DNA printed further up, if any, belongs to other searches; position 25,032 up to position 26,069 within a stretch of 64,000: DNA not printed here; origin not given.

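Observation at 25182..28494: Radical SAM, UDG-like and NTase-like genes translationally coupled to the Clp genes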

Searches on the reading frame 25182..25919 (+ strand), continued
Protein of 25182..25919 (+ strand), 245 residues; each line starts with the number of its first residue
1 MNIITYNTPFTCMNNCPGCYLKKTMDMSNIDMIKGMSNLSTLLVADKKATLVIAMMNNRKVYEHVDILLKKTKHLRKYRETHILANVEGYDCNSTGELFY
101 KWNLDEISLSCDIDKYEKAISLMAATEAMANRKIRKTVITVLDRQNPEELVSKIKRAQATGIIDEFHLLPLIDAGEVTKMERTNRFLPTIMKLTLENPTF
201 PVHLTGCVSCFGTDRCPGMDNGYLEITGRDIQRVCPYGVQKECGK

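Call 51: fold_search(model_id=the predicted structure, library=pdb)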
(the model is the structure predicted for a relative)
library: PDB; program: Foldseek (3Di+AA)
matches with E <= 10: 1485; with E <= 0.001: 33
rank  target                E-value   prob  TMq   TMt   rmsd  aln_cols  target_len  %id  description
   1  5vsm_A                3.6e-05  1.00  0.63  0.60   6.8       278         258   14  Crystal structure of viperin with bound [4Fe-4S] cluster, 5'-deoxyadenosine, and L-methionine (released 2017-06-14)
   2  7bi7_A                4.3e-05  1.00  0.51  0.46   7.4       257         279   11  An Unexpected P-Cluster like Intermediate En Route to the Nitrogenase FeMo-co (released 2021-03-10)
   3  5vsl_B                6.5e-05  1.00  0.66  0.63   6.0       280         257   15  Crystal structure of viperin with bound [4Fe-4S] cluster and S-adenosylhomocysteine (SAH) (released 2017-06-14)
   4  7bi7_B                9.8e-05  1.00  0.50  0.46   6.8       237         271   10  An Unexpected P-Cluster like Intermediate En Route to the Nitrogenase FeMo-co (released 2021-03-10)
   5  5vsl_A                1.2e-04  1.00  0.62  0.59   6.6       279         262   14  Crystal structure of viperin with bound [4Fe-4S] cluster and S-adenosylhomocysteine (SAH) (released 2017-06-14)
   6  9gm3_C                1.8e-04  1.00  0.60  0.43   6.9       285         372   13  Crystal structure of the complex formed between the radical SAM protein ChlB and the leader region of its precursor su (released 2025-06-25)
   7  6b4c_G                1.8e-04  1.00  0.55  0.53   7.2       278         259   12  Structure of Viperin from Trichoderma virens (released 2018-07-25)
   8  7jma                  1.9e-04  1.00  0.51  0.57   5.8       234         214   11  Crystal structure of the apo form of Nitrogenase iron-molybdenum cofactor biosynthesis enzyme NifB from Methanothermobac (released 2020-10-28)
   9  5vsm_B                2.1e-04  1.00  0.65  0.63   5.7       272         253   15  Crystal structure of viperin with bound [4Fe-4S] cluster, 5'-deoxyadenosine, and L-methionine (released 2017-06-14)
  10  8vpo                  2.1e-04  1.00  0.59  0.36   8.1       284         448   10  X-Ray Crystal Structure of TigE from Paramaledivibacter caminithermalis (released 2024-02-07)
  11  5vyz_D                2.1e-04  1.00  0.51  0.14   8.8       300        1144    9  Crystal structure of Lactococcus lactis pyruvate carboxylase in complex with cyclic-di-AMP (released 2017-08-16)
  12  5vz0_B                2.1e-04  1.00  0.48  0.13   8.6       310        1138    8  Crystal structure of Lactococcus lactis pyruvate carboxylase G746A mutant in complex with cyclic-di-AMP (released 2017-08-16)
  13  6q2p_A                2.7e-04  1.00  0.60  0.52   7.1       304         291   14  Crystal structure of mouse viperin bound to cytidine triphosphate and S-adenosylhomocysteine (released 2020-01-22)
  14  9dfn                  2.9e-04  1.00  0.59  0.53   5.9       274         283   14  X-ray crystal structure of the second viperin-like enzyme from Trichoderma virens with bound CTP and SAM (released 2025-02-19)
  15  6q2p_B                2.9e-04  1.00  0.62  0.53   6.6       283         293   13  Crystal structure of mouse viperin bound to cytidine triphosphate and S-adenosylhomocysteine (released 2020-01-22)
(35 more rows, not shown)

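Call 53: find_related_loci(query=A1, collection=viral_contigs, flank=10000)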
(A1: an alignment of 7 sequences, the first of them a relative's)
Query A1 (245 aa) in viral_contigs; peptide patterns used: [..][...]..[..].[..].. (x = any residue, [..] = any of these).
15 stretches matched a pattern, but none encodes a relative of the query by tblastn (E <= 1e-3).

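Call 62: search_solved_structures(query=A1, max_evalue=10, show_alignments=3)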
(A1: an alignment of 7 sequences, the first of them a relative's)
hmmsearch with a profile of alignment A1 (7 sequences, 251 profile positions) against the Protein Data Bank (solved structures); distinct sequences matched with E-value up to 10: 9.
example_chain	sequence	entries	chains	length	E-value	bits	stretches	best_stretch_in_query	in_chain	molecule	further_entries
4qey_A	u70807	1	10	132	0.023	17.2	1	96-167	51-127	Uncharacterized protein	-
9e5c_6c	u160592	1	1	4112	0.075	15.5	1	25-194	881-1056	Dynein heavy chain, putative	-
7unr_t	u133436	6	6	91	0.17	14.3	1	113-177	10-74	30S ribosomal protein S20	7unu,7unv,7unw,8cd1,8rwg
6spe_t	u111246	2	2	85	0.19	14.2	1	113-176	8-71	30S ribosomal protein S20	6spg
6spc_t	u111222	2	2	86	0.19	14.1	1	113-176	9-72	30S ribosomal protein S20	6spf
7jrm_A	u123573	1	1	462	0.22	13.9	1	22-152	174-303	F5/8 type C domain protein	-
7jrl_A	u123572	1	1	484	0.24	13.8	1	22-152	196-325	F5/8 type C domain protein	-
3dxi_A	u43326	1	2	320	1.4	11.3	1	70-165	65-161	Putative aldolase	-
9wsf_B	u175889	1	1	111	1.5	11.2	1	119-163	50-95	Negative regulator of flagellin synthesis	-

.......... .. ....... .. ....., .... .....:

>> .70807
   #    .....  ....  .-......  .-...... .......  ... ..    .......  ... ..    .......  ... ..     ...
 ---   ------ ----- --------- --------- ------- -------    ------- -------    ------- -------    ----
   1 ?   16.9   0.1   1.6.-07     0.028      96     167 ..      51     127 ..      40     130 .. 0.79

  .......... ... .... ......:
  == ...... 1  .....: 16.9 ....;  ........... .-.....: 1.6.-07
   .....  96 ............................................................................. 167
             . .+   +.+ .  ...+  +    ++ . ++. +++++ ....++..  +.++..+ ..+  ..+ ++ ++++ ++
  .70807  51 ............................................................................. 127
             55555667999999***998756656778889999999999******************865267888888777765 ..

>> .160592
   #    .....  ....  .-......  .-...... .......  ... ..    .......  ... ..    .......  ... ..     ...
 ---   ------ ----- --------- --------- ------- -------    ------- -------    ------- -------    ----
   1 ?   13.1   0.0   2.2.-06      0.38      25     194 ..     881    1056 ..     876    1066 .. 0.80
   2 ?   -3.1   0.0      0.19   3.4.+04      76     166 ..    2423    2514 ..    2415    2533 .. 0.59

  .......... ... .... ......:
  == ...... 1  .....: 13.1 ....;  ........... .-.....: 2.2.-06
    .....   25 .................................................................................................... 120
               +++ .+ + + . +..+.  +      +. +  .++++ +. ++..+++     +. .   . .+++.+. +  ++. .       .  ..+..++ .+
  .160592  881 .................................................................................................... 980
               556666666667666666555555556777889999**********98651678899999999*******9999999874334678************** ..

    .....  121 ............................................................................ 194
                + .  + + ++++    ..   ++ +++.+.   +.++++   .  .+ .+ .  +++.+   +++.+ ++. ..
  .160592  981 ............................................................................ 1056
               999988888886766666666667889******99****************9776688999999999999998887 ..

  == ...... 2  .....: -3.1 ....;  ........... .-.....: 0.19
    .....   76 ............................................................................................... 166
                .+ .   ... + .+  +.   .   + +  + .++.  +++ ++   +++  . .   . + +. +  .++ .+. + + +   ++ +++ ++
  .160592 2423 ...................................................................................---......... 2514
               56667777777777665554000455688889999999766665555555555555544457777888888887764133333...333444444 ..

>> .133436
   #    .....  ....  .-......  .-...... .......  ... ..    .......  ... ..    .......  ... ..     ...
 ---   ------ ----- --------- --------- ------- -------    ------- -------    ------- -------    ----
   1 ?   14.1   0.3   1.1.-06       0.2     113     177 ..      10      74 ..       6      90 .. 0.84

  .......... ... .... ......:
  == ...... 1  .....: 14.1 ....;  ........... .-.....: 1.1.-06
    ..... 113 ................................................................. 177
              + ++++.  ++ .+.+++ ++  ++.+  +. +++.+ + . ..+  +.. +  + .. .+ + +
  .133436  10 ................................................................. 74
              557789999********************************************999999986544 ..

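Call 91: fold_search(model_id=the predicted structure, library=viral)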
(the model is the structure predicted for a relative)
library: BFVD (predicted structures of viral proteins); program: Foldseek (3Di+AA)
matches with E <= 10: 1275; with E <= 0.001: 10
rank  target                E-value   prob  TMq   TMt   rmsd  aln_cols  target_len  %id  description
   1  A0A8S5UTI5            4.5e-05  1.00  0.56  0.38   4.8       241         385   16  Fe-S oxidoreductase [Myoviridae sp. ctYA416]
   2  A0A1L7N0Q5            6.8e-05  1.00  0.59  0.31   6.9       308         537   11  Radical SAM core domain-containing protein [Ralstonia phage RP12]
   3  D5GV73                1.5e-04  1.00  0.49  0.42   9.9       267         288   12  Hypothetical phage protein (Radical SAM family) [Campylobacter phage CP220]
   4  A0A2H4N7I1            1.8e-04  1.00  0.60  0.46   7.8       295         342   16  (no name in the UniProt tables at hand)
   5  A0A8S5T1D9            2.2e-04  1.00  0.55  0.33   5.2       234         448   12  Fe-S oxidoreductase [Myoviridae sp. ctWb16]
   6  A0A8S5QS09            3.4e-04  1.00  0.56  0.27   5.2       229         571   14  7-cyano-7-deazaguanine synthase [Myoviridae sp. ctgXL3]
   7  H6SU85                3.6e-04  1.00  0.49  0.27   9.6       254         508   14  Radical SAM core domain-containing protein [Campylobacter virus IBB35]
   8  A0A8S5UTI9            5.4e-04  1.00  0.55  0.41   6.8       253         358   12  Oxidoreductase [Myoviridae sp. ctYA416]
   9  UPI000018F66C         6.5e-04  1.00  0.54  0.49   6.5       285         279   12  (no name look-up for this kind of identifier)
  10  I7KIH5                6.9e-04  1.00  0.47  0.39   6.0       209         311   17  Radical SAM domain-containing protein [Campylobacter phage CP21]
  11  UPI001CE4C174         1.0e-03  1.00  0.55  0.38   6.0       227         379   11  (no name look-up for this kind of identifier)
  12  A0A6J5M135            1.0e-03  1.00  0.44  0.31   5.5       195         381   11  Radical_SAM domain containing protein [uncultured Caudovirales phage]
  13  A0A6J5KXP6            1.2e-03  1.00  0.49  0.40   4.9       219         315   14  Radical_SAM domain containing protein [uncultured Caudovirales phage]
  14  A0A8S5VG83            1.2e-03  1.00  0.53  0.37   4.8       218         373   12  Putative Fe-S oxidoreductase [Myoviridae sp. ctkfK18]
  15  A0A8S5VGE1            1.4e-03  1.00  0.51  0.36   5.4       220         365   12  Fe-S oxidoreductase [Myoviridae sp. ctkfK18]
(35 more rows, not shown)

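Call 97: search_protein_families(library=padloc, proteins=[window:25182-25919:+], max_evalue=0.1)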
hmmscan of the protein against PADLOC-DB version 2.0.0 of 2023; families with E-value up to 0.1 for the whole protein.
window:25182-25919:+ (245 aa): 2 families
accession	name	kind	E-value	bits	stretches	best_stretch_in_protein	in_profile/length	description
PDLC00113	GajB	-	0.0079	12.8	1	57-158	338-438/579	UrvD helicase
PDLC01057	C3a59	-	0.009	14.1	1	50-134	20-105/167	trans-membrane (TM)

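Call 105: search_protein_families(library=phrogs, proteins=[L081:12553-13545:+, L081:11742-12566:+, L081:10618-11106:+, P0002, P0003, P0004, P0005, P0006, P0007, L081:13928-15241:+], max_evalue=0.01)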
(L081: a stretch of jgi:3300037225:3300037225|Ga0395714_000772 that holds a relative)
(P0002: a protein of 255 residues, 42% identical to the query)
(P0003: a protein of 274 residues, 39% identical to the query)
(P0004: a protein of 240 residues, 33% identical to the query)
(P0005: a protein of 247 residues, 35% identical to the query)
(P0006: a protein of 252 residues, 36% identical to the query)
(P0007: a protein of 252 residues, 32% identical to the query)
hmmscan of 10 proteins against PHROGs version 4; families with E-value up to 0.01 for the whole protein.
L081:12553-13545:+ (330 aa): 0 families

L081:11742-12566:+ (274 aa): 2 families
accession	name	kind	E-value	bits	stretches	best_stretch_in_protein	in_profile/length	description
phrog_4400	-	unknown function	6.3e-15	56.4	1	29-241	18-212/248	-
phrog_18122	-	unknown function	0.0017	18.8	1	35-217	24-191/365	-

L081:10618-11106:+ (162 aa): 0 families

P0002 (255 aa): 0 families

P0003 (274 aa): 0 families

P0004 (240 aa): 0 families

P0005 (247 aa): 0 families

P0006 (252 aa): 0 families

P0007 (252 aa): 0 families

L081:13928-15241:+ (437 aa): 0 families

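Call 106: search_protein_families(library=pfam, alignment_id=A1, max_evalue=10)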
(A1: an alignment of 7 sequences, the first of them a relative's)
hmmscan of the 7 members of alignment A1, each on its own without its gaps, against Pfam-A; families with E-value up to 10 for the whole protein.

A. member 1, P0001 (245 aa): 3 families
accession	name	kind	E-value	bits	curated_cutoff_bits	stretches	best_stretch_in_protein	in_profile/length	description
PF18873.5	Sgo0707_N1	-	0.041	13.6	25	1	19-67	170-218/269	Sgo0707 N-terminal domain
PF14371.13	DUF4412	-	0.089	13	21.6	1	32-136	34-145/191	Domain of unknown function (DUF4412)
PF08029.16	HisG_C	-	0.31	11.6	23.5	0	138-163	42-67/73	HisG, C-terminal domain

B. families by the number of members that match (of 7 scanned): 10 families
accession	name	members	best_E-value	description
PF04055.27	Radical_SAM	2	0.28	Radical SAM superfamily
PF18702.7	DUF5642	1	0.0065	Domain of unknown function (DUF5642)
PF09916.15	DUF2145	1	0.027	Uncharacterized protein conserved in bacteria (DUF2145)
PF18873.5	Sgo0707_N1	1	0.041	Sgo0707 N-terminal domain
PF23767.2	TscA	1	0.061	TscA antitoxin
PF14371.13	DUF4412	1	0.089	Domain of unknown function (DUF4412)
PF24277.2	DmsR_N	1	0.13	DmsR, N-terminal domain-like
PF15434.11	FAM104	1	0.15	Family 104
PF08029.16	HisG_C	1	0.31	HisG, C-terminal domain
PF12299.13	DUF3627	1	2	Protein of unknown function (DUF3627)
